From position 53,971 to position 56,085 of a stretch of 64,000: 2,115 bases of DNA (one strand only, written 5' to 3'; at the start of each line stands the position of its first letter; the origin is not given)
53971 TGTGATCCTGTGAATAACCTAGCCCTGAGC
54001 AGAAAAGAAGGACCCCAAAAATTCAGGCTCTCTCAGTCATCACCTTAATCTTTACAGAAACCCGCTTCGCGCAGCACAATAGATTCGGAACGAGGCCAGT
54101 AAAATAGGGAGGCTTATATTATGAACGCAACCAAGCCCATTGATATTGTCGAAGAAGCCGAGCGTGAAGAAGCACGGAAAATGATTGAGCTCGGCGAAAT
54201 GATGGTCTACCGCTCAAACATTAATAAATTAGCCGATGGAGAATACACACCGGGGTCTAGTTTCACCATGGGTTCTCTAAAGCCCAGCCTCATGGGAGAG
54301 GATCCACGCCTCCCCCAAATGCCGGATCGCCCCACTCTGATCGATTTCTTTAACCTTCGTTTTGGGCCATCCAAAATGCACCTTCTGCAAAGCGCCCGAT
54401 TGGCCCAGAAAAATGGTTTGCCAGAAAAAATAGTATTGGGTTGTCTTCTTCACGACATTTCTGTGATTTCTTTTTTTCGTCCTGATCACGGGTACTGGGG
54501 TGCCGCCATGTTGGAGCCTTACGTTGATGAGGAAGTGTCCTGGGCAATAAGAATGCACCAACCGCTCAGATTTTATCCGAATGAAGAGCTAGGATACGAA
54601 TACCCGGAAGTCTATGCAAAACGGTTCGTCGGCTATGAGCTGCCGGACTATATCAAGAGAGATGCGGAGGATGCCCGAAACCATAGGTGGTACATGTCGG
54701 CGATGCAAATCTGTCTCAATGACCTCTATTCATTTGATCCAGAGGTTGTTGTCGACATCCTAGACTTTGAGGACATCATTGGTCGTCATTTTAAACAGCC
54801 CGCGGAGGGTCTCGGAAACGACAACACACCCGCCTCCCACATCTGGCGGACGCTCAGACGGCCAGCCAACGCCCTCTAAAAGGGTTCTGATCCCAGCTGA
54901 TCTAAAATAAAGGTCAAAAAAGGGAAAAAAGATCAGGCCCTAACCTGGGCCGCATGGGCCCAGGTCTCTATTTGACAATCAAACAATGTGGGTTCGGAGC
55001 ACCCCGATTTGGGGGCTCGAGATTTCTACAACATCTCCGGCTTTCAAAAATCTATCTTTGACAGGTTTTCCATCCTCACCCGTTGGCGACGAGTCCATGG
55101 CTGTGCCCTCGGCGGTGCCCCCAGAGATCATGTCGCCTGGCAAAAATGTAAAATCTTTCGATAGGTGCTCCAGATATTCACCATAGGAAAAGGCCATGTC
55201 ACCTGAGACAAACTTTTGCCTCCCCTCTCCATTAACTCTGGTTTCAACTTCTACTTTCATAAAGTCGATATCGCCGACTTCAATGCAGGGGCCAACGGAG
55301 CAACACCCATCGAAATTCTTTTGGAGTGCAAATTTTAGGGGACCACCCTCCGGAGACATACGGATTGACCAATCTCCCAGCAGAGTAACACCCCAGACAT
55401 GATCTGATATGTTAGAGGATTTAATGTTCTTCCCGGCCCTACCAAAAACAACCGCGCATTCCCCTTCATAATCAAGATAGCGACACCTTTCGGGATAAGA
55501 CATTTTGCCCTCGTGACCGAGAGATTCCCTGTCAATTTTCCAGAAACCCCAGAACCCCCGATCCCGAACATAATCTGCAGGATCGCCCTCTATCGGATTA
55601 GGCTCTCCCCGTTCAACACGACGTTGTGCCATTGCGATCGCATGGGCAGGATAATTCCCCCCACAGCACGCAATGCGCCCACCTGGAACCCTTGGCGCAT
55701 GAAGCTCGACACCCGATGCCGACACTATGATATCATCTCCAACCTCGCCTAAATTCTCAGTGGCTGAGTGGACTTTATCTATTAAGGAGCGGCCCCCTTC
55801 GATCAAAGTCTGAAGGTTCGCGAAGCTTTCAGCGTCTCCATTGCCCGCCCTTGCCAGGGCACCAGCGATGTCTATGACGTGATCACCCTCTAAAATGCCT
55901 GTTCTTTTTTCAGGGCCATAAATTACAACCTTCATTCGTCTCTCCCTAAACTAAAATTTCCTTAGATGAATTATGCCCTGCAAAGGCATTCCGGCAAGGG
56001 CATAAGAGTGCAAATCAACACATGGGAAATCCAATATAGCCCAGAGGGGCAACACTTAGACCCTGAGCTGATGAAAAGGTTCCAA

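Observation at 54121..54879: MIOX-family HD-domain (mixed-valent diiron) oxygenase inside a bacterial aromatic-catabolic cluster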

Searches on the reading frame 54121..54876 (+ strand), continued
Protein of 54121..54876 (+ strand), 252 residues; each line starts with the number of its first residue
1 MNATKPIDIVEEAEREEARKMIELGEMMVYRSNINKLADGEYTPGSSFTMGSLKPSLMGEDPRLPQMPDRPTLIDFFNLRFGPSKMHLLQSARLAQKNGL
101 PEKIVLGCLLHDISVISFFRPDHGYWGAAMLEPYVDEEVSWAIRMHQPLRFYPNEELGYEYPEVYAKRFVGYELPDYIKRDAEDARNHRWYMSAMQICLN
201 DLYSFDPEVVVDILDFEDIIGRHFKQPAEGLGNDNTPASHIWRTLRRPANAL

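Call 37: search_protein_representatives(alignment_id=A1)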
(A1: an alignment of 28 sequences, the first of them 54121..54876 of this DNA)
Query: 28 sequences, 251 profile positions. Proteins with E-value up to 0.001 (for the whole library): 1042; up to 1e-10: 620; up to 1e-30: 178. The best 150 are listed.
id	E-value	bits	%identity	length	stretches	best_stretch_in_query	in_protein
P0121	7.4e-102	356.3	-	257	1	5-251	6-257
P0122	1.8e-97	341.9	-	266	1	5-251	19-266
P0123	1.4e-90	319.4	-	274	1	47-236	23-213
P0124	1.8e-82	292.8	-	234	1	88-249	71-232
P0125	2.5e-80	285.7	-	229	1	19-193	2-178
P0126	2.4e-79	282.6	-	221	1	86-240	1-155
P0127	2.6e-76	272.6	-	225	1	65-236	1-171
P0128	2.3e-75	269.5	-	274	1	53-250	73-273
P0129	1.5e-74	266.8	-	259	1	17-191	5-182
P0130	5.5e-74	265.0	-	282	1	59-248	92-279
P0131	1.7e-72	260.1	-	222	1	2-172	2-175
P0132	3.5e-72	259.1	-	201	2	9-134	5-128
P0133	2.4e-71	256.3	-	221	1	62-251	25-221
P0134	4.7e-71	255.4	-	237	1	51-207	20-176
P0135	1.1e-70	254.2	-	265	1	61-250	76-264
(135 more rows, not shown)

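Call 49: fold_search(model_id=the predicted structure, library=pdb)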
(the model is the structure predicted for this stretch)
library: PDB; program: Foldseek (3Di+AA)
matches with E <= 10: 224; with E <= 0.001: 9
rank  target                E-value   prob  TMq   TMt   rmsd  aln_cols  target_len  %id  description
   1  6npa_A                1.3e-05  1.00  0.49  0.63   4.3       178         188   19  X-ray crystal structure of TmpB, (R)-1-hydroxy-2-trimethylaminoethylphosphonate oxygenase, with (R)-1-hydroxy-2-trimet (released 2019-03-06)
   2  6npa_B                1.9e-05  1.00  0.48  0.62   4.6       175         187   19  X-ray crystal structure of TmpB, (R)-1-hydroxy-2-trimethylaminoethylphosphonate oxygenase, with (R)-1-hydroxy-2-trimet (released 2019-03-06)
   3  6npa_C                2.0e-05  1.00  0.47  0.63   4.2       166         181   20  X-ray crystal structure of TmpB, (R)-1-hydroxy-2-trimethylaminoethylphosphonate oxygenase, with (R)-1-hydroxy-2-trimet (released 2019-03-06)
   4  4n6w                  8.0e-05  1.00  0.44  0.60   3.9       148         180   20  X-Ray Crystal Structure of Citrate-bound PhnZ (released 2013-11-27)
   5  4mlm_A                2.0e-04  1.00  0.44  0.57   4.0       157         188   18  Crystal Structure of PhnZ from uncultured bacterium HF130_AEPn_1 (released 2014-04-16)
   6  4mln_B                2.4e-04  1.00  0.45  0.60   4.2       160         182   18  Crystal of PhnZ bound to (R)-2-amino-1-hydroxyethylphosphonic acid (released 2014-04-16)
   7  4mlm_B                3.9e-04  1.00  0.43  0.57   4.0       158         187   18  Crystal Structure of PhnZ from uncultured bacterium HF130_AEPn_1 (released 2014-04-16)
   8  4mln_A                4.6e-04  1.00  0.46  0.61   5.1       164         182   17  Crystal of PhnZ bound to (R)-2-amino-1-hydroxyethylphosphonic acid (released 2014-04-16)
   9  4n71_E                6.9e-04  1.00  0.45  0.62   3.7       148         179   20  X-Ray Crystal Structure of 2-amino-1-hydroxyethylphosphonate-bound PhnZ (released 2013-11-27)
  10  4n71_A                1.3e-03  1.00  0.45  0.61   5.4       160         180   19  X-Ray Crystal Structure of 2-amino-1-hydroxyethylphosphonate-bound PhnZ (released 2013-11-27)
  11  4yf1_B                2.7e-01  0.47  0.24  0.36  16.8       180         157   16  1.85 angstrom crystal structure of lmo0812 from Listeria monocytogenes EGD-e (released 2015-03-04)
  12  7p1y_BBB              2.7e-01  0.25  0.18  0.22   9.7       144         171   12  A small alarmone hydrolase TdActApo2 mutant - T78N (released 2022-07-13)
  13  7qoe                  4.6e-01  0.30  0.25  0.33  14.0       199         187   15  Structure of a small alarmone hydrolase from Leptospira levettii (released 2022-07-13)
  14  3rf0_A                5.3e-01  0.35  0.26  0.31  10.3       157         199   12  Crystal Structure of Exopolyphosphatase from Yersinia pestis (released 2011-04-27)
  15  4mcw_A                5.6e-01  0.18  0.22  0.16  14.8       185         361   14  Crystal structure of a HD-GYP domain (a cyclic-di-GMP phosphodiesterase) containing a tri-nuclear metal centre (released 2014-02-19)
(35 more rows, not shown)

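Call 53: search_protein_families(library=pfam, alignment_id=A3, max_evalue=0.00001)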
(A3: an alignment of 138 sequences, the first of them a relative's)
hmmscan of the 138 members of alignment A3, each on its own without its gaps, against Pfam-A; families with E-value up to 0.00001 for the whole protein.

A. member 1, L001:9094-9849:- (251 aa): 0 families

B. families by the number of members that match (of 138 scanned): 144 families (the first 25 are shown)
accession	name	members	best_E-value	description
PF00892.27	EamA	7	1.5e-30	EamA-like transporter family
PF02798.26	GST_N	4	6.3e-15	Glutathione S-transferase, N-terminal domain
PF13409.12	GST_N_2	4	1.3e-13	Glutathione S-transferase, N-terminal domain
PF13417.12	GST_N_3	4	1.1e-12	Glutathione S-transferase, N-terminal domain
PF13593.11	SBF_like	3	1.4e-94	SBF-like CPA transporter family (DUF4137)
PF13561.12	adh_short_C2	3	4.1e-63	Enoyl-(Acyl carrier protein) reductase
PF00106.31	adh_short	3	3.3e-50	short chain dehydrogenase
PF01494.25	FAD_binding_3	3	3.2e-22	FAD binding domain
PF00043.30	GST_C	3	4.3e-10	Glutathione S-transferase, C-terminal domain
PF13410.11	GST_C_2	3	5.5e-09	Glutathione S-transferase, C-terminal domain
PF00180.25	Iso_dh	2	3.9e-134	Isocitrate/isopropylmalate dehydrogenase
PF01070.24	FMN_dh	2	1.2e-129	FMN-dependent dehydrogenase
PF01156.24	IU_nuc_hydro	2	8.2e-100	Inosine-uridine preferring nucleoside hydrolase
PF01266.30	DAO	2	3.7e-74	FAD dependent oxidoreductase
PF00270.35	DEAD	2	2.2e-52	DEAD/DEAH box helicase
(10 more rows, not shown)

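Call 58: find_encoding_contigs(protein=P0003, flank=7000, max_places=2)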
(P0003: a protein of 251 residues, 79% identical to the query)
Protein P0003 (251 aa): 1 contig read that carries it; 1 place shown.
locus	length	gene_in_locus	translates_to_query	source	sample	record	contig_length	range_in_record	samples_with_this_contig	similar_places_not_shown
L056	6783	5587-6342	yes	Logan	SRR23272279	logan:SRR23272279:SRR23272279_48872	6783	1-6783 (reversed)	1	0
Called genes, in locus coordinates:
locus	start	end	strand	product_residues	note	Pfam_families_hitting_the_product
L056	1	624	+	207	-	?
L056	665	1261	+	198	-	PF02627:CMD (weak)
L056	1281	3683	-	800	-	PF00512:HisKA, PF02518:HATPase_c, PF00072:Response_reg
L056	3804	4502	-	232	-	PF01738:DLH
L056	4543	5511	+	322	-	PF25390:WD40_RLD, PF13540:RCC1_2 (weak)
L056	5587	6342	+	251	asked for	-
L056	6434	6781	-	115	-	?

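Call 59: find_encoding_contigs(protein=P0011, flank=7000, max_places=1)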
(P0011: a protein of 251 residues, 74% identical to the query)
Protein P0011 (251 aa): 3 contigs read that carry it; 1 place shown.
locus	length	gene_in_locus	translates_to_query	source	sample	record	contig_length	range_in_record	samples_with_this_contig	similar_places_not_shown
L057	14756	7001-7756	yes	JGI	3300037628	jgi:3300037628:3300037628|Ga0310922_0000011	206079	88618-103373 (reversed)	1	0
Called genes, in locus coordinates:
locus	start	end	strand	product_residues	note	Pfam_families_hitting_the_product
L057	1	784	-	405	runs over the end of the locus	PF00037:Fer4, PF12797:Fer4_2 (faint), PF12837:Fer4_6 (faint), PF12838:Fer4_7, PF13187:Fer4_9 (weak), PF13237:Fer4_10 (weak), PF14697:Fer4_21 (weak), PF00175:NAD_binding_1, +1 more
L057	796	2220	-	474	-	PF05138:PaaA_PaaC (weak)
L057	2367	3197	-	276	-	PF00378:ECH_1, PF16113:ECH_2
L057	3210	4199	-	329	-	PF00248:Aldo_ket_red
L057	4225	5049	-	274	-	PF00378:ECH_1, PF16113:ECH_2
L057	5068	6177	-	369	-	PF00724:Oxidored_FMN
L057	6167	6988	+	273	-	PF02798:GST_N, PF13409:GST_N_2, PF13417:GST_N_3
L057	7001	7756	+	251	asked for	-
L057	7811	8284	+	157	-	-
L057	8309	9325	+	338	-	PF04909:Amidohydro_2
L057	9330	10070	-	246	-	PF02900:LigB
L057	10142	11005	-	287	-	PF00582:Usp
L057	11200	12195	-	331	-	-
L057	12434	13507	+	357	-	PF04909:Amidohydro_2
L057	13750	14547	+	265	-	PF02086:MethyltransfD12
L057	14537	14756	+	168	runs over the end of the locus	-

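Call 60: find_encoding_contigs(protein=P0122, flank=7000, max_places=2)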
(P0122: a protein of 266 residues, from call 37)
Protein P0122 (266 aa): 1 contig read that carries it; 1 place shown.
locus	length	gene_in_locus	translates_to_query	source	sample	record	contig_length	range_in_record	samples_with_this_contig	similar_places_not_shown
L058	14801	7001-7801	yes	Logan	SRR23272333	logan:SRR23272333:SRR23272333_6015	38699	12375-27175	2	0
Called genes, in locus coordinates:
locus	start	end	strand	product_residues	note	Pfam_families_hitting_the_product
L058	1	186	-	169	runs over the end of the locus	-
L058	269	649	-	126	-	-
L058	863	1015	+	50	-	-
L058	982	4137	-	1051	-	-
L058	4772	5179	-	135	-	-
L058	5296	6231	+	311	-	PF07719:TPR_2 (faint), PF13181:TPR_8 (faint), PF13428:TPR_14 (faint), PF13432:TPR_16 (faint), PF13424:TPR_12 (weak), PF14938:SNAP, PF13424:TPR_12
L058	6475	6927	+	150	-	PF08238:Sel1 (weak)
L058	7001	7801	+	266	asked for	-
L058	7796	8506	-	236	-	PF05448:AXE1 (weak), PF01738:DLH, PF00561:Abhydrolase_1 (weak), PF12697:Abhydrolase_6 (weak), PF00326:Peptidase_S9 (weak), PF08840:BAAT_C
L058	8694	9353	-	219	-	-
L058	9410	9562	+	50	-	-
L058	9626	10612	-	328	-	PF00742:Homoserine_dh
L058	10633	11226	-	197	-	PF01810:LysE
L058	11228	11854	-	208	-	PF01810:LysE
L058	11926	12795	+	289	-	PF00126:HTH_1, PF03466:LysR_substrate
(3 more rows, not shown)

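Call 79: search_protein_families(library=pfam, proteins=[L036:105-1082:+, L043:8964-9947:+, L045:9016-10032:+, L012:8568-10001:+, L012:10766-11521:+, L014:8806-9963:+, L005:1240-3279:+, L042:904-1833:+, L049:10631-11011:+, L013:10717-11844:+], max_evalue=0.001)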
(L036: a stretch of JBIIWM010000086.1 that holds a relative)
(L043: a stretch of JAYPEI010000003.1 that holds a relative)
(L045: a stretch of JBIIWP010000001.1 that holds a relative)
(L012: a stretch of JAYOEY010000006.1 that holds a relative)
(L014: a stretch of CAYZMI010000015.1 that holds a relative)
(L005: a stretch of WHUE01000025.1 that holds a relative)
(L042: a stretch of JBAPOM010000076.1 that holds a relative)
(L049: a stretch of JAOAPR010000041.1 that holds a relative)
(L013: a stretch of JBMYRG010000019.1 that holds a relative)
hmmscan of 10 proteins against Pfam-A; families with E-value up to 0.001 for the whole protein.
L036:105-1082:+ (326 aa): 1 family
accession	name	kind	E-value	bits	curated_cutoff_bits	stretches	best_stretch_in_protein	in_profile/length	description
PF13593.11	SBF_like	-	1.4e-91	307.5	25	1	8-315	1-312/313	SBF-like CPA transporter family (DUF4137)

L043:8964-9947:+ (328 aa): 2 families
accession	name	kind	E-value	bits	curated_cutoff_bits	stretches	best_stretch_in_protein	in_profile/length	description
PF13593.11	SBF_like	-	1.4e-94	317.4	25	1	8-318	1-313/313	SBF-like CPA transporter family (DUF4137)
PF01758.21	SBF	-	1.4e-12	48.1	24.3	1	41-215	3-182/191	Sodium Bile acid symporter family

L045:9016-10032:+ (339 aa): 2 families
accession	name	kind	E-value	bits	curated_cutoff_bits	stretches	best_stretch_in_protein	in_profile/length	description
PF13593.11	SBF_like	-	8.4e-92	308.2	25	1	24-332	1-312/313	SBF-like CPA transporter family (DUF4137)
PF01758.21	SBF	-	6.7e-11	42.7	24.3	1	88-231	34-183/191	Sodium Bile acid symporter family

L012:8568-10001:+ (478 aa): 0 families

L012:10766-11521:+ (252 aa): 0 families

L014:8806-9963:+ (386 aa): 4 families
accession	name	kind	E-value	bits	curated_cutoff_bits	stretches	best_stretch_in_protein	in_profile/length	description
PF00155.27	Aminotran_1_2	-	2e-66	225.1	19.7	1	31-376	2-358/361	Aminotransferase class I and II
PF01041.23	DegT_DnrJ_EryC1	-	4.5e-07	29.9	19.8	1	93-202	42-145/360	DegT/DnrJ/EryC1/StrS aminotransferase family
PF00266.25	Aminotran_5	-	7.9e-06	25.5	21.5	1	94-252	65-217/371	Aminotransferase class-V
PF01053.26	Cys_Met_Meta_PP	-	3e-05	23.2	27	1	94-204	71-175/381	Cys/Met metabolism PLP-dependent enzyme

L005:1240-3279:+ (680 aa): 0 families

L042:904-1833:+ (310 aa): 1 family
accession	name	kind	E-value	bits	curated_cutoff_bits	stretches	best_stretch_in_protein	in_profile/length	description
PF01156.24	IU_nuc_hydro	-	2.8e-23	83.5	34.2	1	26-257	1-247/297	Inosine-uridine preferring nucleoside hydrolase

L049:10631-11011:+ (127 aa): 1 family
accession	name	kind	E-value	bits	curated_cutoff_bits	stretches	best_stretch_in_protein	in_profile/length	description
PF19649.4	DUF6152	-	2.3e-20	72.9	27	1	8-104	2-96/98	Family of unknown function (DUF6152)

L013:10717-11844:+ (376 aa): 4 families
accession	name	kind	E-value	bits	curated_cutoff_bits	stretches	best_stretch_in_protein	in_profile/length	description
PF15902.12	Sortilin-Vps10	-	6.8e-15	55.2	33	2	77-130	4-61/446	Sortilin, neurotensin receptor 3,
PF02012.26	BNR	-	1.4e-11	43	27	0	117-127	1-11/12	BNR/Asp-box repeat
PF15899.11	BNR_6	-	0.0001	22.5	27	0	116-128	1-13/14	BNR-Asp box repeat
PF14870.12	PSII_BNR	-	0.00011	22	27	0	172-236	33-98/303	Photosynthesis system II assembly factor YCF48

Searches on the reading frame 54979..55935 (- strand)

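Call 7: search_protein_families(library=pfam, proteins=[window:54979-55935:-], max_evalue=0.001)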
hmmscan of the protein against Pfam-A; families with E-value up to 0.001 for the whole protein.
window:54979-55935:- (318 aa): 1 family
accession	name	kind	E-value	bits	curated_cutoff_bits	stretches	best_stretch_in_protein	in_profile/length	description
PF01557.24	FAA_hydrolase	-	8.5e-42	143.7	23.9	1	88-318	2-214/214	Fumarylacetoacetate (FAA) hydrolase C-terminal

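Call 35: search_protein_families(library=ncbifam, proteins=[window:54979-55935:-], max_evalue=0.00001)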
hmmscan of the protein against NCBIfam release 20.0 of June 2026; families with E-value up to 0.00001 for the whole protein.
window:54979-55935:- (318 aa): 6 families
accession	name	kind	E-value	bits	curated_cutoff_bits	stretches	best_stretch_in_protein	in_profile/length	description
TIGR02303.1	HpaG-C-term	equivalog_domain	1.6e-25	90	276.4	1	131-279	70-220/245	4-hydroxyphenylacetate degradation bifunctional isomerase/decarboxylase, C-terminal subunit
NF009399.0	PRK12764.1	equivalog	2.1e-16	60.1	444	1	138-279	54-197/501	fumarylacetoacetate hydrolase family protein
NF053535.1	DhyDRhmHlse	equivalog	3.6e-15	56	500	1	140-317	107-278/284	2,4-didehydro-3-deoxy-L-rhamnonate hydrolase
NF011750.0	PRK15203.1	equivalog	2e-13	50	811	1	141-279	260-400/429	4-hydroxyphenylacetate degradation bifunctional isomerase/decarboxylase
TIGR02305.1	HpaG-N-term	equivalog_domain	6.9e-13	48.6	228.65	1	140-277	45-181/205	4-hydroxyphenylacetate degradation bifunctional isomerase/decarboxylase, N-terminal subunit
NF007967.0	PRK10691.1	equivalog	2.7e-09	36.7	201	1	148-279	61-197/219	fumarylacetoacetate hydrolase family protein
